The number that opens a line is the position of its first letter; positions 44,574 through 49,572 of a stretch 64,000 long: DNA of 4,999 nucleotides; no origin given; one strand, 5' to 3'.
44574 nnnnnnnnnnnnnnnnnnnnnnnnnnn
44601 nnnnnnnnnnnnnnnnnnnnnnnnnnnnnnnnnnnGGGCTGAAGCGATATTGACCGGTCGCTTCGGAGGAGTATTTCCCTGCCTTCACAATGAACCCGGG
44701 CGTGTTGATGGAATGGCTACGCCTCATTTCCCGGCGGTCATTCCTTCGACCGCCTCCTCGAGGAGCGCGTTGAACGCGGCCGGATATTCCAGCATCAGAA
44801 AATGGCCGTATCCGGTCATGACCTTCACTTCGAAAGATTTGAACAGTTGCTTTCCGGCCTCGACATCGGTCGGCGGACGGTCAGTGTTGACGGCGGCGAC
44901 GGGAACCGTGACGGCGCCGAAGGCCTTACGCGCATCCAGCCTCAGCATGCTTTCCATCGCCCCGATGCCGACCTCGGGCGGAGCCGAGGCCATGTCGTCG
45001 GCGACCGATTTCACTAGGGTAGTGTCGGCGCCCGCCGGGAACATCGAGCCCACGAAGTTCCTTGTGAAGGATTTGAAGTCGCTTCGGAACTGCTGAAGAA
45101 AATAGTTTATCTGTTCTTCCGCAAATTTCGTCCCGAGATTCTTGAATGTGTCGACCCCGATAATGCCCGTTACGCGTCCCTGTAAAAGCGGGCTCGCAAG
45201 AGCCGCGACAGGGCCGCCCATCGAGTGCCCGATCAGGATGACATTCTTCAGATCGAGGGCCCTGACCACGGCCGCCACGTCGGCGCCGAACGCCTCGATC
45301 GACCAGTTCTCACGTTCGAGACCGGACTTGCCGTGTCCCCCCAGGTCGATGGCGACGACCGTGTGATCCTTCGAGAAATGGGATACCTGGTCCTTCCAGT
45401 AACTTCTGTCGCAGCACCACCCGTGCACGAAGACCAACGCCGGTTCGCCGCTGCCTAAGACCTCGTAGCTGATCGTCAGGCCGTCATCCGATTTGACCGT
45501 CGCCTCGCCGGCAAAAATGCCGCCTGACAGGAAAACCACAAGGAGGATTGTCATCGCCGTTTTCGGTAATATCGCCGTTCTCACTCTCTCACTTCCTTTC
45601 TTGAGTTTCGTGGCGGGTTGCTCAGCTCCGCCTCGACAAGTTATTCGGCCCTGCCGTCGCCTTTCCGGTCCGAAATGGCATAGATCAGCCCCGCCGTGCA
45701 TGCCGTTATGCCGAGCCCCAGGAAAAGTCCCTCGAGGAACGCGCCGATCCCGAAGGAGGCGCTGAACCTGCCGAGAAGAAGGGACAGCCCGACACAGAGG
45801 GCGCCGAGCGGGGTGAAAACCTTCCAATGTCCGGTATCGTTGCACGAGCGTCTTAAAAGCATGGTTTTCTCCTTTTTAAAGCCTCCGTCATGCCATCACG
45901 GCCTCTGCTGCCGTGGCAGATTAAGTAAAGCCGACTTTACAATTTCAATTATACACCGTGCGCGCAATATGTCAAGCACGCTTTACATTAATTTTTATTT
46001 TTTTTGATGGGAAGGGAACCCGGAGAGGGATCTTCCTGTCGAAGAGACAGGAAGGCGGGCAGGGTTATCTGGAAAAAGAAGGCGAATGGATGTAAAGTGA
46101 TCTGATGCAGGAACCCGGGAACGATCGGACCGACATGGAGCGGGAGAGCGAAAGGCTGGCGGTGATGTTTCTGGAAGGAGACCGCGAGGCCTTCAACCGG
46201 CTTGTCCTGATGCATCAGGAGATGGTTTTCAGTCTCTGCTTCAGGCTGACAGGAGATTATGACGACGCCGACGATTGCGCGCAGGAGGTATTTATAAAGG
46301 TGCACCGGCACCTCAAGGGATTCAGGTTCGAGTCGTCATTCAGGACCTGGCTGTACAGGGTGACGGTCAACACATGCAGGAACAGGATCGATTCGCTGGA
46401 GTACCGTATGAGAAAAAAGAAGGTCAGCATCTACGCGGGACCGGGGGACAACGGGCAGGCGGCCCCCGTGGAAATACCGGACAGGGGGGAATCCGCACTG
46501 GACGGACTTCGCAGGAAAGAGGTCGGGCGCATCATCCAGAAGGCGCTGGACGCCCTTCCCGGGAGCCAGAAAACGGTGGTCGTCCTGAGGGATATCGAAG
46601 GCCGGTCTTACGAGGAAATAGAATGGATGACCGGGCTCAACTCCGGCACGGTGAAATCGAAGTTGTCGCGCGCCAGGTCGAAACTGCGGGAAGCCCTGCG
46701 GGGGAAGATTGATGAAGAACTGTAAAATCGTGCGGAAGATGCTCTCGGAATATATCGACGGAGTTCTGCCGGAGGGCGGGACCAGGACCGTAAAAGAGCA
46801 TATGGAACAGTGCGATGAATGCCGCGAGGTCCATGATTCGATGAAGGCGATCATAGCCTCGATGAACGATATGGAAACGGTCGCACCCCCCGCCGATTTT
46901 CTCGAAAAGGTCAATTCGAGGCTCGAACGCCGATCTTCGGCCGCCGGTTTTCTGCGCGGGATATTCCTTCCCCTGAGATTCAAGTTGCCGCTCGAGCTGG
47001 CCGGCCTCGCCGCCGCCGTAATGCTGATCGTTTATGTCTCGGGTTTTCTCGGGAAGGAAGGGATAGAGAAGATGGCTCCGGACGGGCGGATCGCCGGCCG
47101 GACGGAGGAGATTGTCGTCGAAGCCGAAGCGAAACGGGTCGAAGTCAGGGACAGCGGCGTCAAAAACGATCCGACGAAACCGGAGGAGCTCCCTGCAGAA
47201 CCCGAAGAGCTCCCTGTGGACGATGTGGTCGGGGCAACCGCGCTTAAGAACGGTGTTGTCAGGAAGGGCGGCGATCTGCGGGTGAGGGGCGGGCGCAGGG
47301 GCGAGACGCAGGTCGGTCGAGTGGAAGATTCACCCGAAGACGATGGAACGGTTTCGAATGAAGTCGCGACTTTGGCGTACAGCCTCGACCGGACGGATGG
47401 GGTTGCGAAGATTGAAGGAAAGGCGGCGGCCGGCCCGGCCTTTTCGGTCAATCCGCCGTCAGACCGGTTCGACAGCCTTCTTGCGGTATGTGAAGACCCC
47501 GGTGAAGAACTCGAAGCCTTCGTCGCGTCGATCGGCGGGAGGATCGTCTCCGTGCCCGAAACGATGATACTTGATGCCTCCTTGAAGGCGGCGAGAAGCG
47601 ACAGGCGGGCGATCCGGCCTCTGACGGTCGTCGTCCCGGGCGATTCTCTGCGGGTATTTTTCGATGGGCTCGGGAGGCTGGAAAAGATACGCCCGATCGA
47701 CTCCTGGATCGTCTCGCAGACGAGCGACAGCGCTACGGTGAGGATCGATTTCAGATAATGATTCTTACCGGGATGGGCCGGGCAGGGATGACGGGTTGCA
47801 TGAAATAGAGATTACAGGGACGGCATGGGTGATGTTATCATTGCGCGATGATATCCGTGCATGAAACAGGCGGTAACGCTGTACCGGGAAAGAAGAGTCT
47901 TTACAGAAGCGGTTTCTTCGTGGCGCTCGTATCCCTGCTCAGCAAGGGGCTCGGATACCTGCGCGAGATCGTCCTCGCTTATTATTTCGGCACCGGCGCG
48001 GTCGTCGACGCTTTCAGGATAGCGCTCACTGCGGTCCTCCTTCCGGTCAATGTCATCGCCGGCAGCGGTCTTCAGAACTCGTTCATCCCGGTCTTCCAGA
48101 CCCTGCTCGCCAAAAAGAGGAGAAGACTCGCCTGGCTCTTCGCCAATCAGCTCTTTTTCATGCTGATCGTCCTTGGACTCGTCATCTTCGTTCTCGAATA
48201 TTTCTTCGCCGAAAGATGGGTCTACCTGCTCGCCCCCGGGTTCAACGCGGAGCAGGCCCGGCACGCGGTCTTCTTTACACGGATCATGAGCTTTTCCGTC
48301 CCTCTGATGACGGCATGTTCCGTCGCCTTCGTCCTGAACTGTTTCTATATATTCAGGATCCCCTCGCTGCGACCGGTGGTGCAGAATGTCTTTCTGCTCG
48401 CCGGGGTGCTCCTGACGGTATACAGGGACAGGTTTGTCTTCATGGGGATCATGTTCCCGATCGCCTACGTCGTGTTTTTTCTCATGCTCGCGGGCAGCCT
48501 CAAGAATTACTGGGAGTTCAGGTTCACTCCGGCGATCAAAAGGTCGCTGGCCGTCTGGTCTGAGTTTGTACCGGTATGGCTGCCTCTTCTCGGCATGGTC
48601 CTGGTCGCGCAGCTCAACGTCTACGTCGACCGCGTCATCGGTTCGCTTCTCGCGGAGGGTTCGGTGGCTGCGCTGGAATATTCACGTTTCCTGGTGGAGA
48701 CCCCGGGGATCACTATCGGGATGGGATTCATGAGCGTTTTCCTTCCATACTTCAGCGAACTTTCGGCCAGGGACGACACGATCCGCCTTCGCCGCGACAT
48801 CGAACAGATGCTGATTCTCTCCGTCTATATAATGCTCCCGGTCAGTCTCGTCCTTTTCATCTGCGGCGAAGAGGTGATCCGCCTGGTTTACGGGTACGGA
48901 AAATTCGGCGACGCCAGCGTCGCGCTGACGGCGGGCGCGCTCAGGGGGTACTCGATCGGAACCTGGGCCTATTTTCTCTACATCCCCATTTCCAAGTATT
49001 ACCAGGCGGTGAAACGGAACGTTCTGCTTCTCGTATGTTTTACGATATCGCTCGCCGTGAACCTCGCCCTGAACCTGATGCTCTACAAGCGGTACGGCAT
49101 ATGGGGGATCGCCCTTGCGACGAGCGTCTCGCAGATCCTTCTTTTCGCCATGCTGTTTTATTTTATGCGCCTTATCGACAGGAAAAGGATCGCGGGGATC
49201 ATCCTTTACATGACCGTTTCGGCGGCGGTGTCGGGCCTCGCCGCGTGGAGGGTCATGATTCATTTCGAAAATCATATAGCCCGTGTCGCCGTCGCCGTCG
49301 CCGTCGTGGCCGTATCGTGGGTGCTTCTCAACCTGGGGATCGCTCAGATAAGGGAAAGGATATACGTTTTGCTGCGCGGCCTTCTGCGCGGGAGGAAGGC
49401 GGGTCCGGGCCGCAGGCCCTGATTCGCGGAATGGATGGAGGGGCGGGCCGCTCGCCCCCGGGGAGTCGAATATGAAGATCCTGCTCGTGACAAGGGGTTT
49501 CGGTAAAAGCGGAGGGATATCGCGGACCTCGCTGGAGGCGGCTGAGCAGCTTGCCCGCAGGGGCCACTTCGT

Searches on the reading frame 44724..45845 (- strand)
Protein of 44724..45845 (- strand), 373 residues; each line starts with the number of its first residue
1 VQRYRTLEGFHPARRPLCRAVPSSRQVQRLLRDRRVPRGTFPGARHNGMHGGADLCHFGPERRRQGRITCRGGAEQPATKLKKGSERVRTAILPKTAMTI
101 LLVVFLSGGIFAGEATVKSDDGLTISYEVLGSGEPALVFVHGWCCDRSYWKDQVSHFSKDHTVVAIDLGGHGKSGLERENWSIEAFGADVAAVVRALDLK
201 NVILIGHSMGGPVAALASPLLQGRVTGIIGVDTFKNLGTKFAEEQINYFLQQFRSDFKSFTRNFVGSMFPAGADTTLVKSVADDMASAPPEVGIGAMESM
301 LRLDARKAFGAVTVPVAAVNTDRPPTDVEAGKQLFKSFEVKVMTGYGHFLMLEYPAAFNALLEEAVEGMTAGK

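Call 5: search_protein_families(library=pfam, proteins=[window:44724-45845:-], max_evalue=0.01)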
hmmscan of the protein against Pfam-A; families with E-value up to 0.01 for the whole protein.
window:44724-45845:- (373 aa): 5 families
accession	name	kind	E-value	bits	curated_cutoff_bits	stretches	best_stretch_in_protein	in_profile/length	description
PF12697.13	Abhydrolase_6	-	2.8e-22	80.9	26.3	1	137-360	1-216/217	Alpha/beta hydrolase family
PF00561.26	Abhydrolase_1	-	4.9e-21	75.9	25.8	1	135-263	1-137/245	alpha/beta hydrolase fold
PF12146.15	Hydrolase_4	-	3.8e-10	39.9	27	1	136-241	6-117/239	Serine aminopeptidase, S33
PF00151.25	Lipase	-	0.00011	22.1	27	1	138-240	74-187/336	Lipase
PF07819.20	PGAP1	-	0.001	19.3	24.3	1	200-229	91-123/233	PGAP1-like alpha/beta domain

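Call 6: search_protein_families(library=ncbifam, proteins=[window:44724-45845:-], max_evalue=0.01)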
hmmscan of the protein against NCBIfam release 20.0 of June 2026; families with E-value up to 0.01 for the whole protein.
window:44724-45845:- (373 aa): 23 families
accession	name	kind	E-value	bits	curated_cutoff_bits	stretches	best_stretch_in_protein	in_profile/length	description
TIGR02427.1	protocat_pcaD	equivalog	2.6e-23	82.7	255.85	1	127-364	4-248/251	3-oxoadipate enol-lactonase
NF011457.0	PRK14875.1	equivalog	3.1e-23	82.3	307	1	122-366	119-369/372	acetoin dehydrogenase dihydrolipoyllysine-residue acetyltransferase subunit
NF051488.1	bifunc_PcaDC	exception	5.5e-22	78.4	390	1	127-368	4-252/375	bifunctional 3-oxoadipate enol-lactonase/4-carboxymuconolactone decarboxylase PcaDC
TIGR01738.1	bioH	equivalog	1.8e-18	67.1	206.95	1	131-364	1-243/245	pimeloyl-ACP methyl ester esterase BioH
NF050089.1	i_nPHAscl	equivalog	2.4e-18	66.2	300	1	120-242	4-126/288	intracellular short-chain-length polyhydroxyalkanoate depolymerase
TIGR03695.1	menH_SHCHC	equivalog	4.3e-15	55.8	208.55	1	134-228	2-99/252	2-succinyl-6-hydroxy-2,4-cyclohexadiene-1-carboxylate synthase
NF051487.1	bifunc_PcaCD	exception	6.7e-15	55.1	430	1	135-366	173-411/413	bifunctional 4-carboxymuconolactone decarboxylase/3-oxoadipate enol-lactonase PcaCD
NF002938.0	PRK03592.1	equivalog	1.2e-13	51.1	241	1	122-257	19-154/298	haloalkane dehalogenase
NF058580.1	lipase_V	equivalog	1.2e-12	48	300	1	120-219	10-109/230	EstV family lipase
NF004514.1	PRK05855.1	equivalog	2e-12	46.5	455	1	116-211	3-102/578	SDR family oxidoreductase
TIGR03056.1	bchO_mg_che_rel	equivalog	5.4e-12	45.3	172.55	1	132-215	23-110/278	alpha/beta fold hydrolase BchO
TIGR03611.1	RutD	equivalog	7.6e-11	41.9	238.5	1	133-215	12-95/258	pyrimidine utilization protein D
NF008340.0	PRK11126.1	equivalog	1.7e-10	40.6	261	1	133-218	13-96/255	2-succinyl-6-hydroxy-2,4-cyclohexadiene-1-carboxylate synthase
NF007954.0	PRK10673.1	equivalog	2.7e-10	39.9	399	1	137-232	19-113/255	esterase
NF007674.0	PRK10349.1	equivalog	1.6e-07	31.2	449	1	125-318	4-201/256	pimeloyl-ACP methyl ester esterase BioH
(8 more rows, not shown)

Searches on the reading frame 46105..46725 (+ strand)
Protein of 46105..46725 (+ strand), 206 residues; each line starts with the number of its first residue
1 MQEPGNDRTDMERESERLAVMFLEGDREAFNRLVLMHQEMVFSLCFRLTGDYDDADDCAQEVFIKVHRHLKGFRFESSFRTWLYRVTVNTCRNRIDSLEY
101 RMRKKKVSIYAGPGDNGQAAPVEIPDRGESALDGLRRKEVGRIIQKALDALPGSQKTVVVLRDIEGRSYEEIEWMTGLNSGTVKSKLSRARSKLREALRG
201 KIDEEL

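Call 61: search_protein_families(library=pfam, proteins=[window:46105-46725:+], max_evalue=0.0001)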
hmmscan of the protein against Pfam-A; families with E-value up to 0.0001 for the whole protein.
window:46105-46725:+ (206 aa): 3 families
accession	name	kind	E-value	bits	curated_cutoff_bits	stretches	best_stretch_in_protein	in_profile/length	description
PF04542.20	Sigma70_r2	-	1.7e-17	63.4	24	1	33-96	1-66/71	Sigma-70 region 2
PF08281.18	Sigma70_r4_2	-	2.5e-15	56.3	25.7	1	142-194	2-54/54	Sigma-70, region 4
PF04545.22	Sigma70_r4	-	1.7e-09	37.5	24.1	1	147-196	1-50/50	Sigma-70, region 4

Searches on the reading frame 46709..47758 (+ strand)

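Call 61: search_protein_families(library=pfam, proteins=[window:46709-47758:+], max_evalue=0.0001)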
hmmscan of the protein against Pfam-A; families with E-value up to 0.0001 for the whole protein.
window:46709-47758:+ (349 aa): 1 family
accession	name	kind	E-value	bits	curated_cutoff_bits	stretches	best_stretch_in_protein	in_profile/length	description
PF13490.11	zf-HC2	-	2.4e-10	40.8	22.2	1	5-39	1-35/35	Putative zinc-finger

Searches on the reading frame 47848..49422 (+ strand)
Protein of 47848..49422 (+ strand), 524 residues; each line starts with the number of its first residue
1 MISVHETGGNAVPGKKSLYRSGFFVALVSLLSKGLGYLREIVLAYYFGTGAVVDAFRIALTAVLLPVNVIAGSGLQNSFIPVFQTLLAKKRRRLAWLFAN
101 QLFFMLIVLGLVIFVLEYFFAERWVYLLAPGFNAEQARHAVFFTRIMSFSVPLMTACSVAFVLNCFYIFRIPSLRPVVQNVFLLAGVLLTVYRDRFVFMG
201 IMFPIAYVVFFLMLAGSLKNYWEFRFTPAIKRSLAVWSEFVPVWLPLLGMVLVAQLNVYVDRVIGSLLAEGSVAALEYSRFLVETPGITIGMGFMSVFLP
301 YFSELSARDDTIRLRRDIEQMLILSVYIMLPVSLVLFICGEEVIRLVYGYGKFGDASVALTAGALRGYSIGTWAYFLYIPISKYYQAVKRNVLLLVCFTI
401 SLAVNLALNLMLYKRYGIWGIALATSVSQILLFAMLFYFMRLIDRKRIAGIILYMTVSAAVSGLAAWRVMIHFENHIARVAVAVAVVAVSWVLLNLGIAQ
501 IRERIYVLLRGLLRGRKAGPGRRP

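Call 61: search_protein_families(library=pfam, proteins=[window:47848-49422:+], max_evalue=0.0001)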
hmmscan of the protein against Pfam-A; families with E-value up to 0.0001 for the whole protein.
window:47848-49422:+ (524 aa): 3 families
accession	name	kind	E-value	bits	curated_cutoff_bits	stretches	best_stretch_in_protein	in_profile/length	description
PF03023.19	MurJ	-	9.8e-60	202.9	27.4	1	43-464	1-427/451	Lipid II flippase MurJ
PF13440.11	Polysacc_synt_3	-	3.7e-06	26.8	23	1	85-349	34-285/293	Polysaccharide biosynthesis protein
PF01554.23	MatE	-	4.6e-06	26.9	24.9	1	250-410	6-160/161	MatE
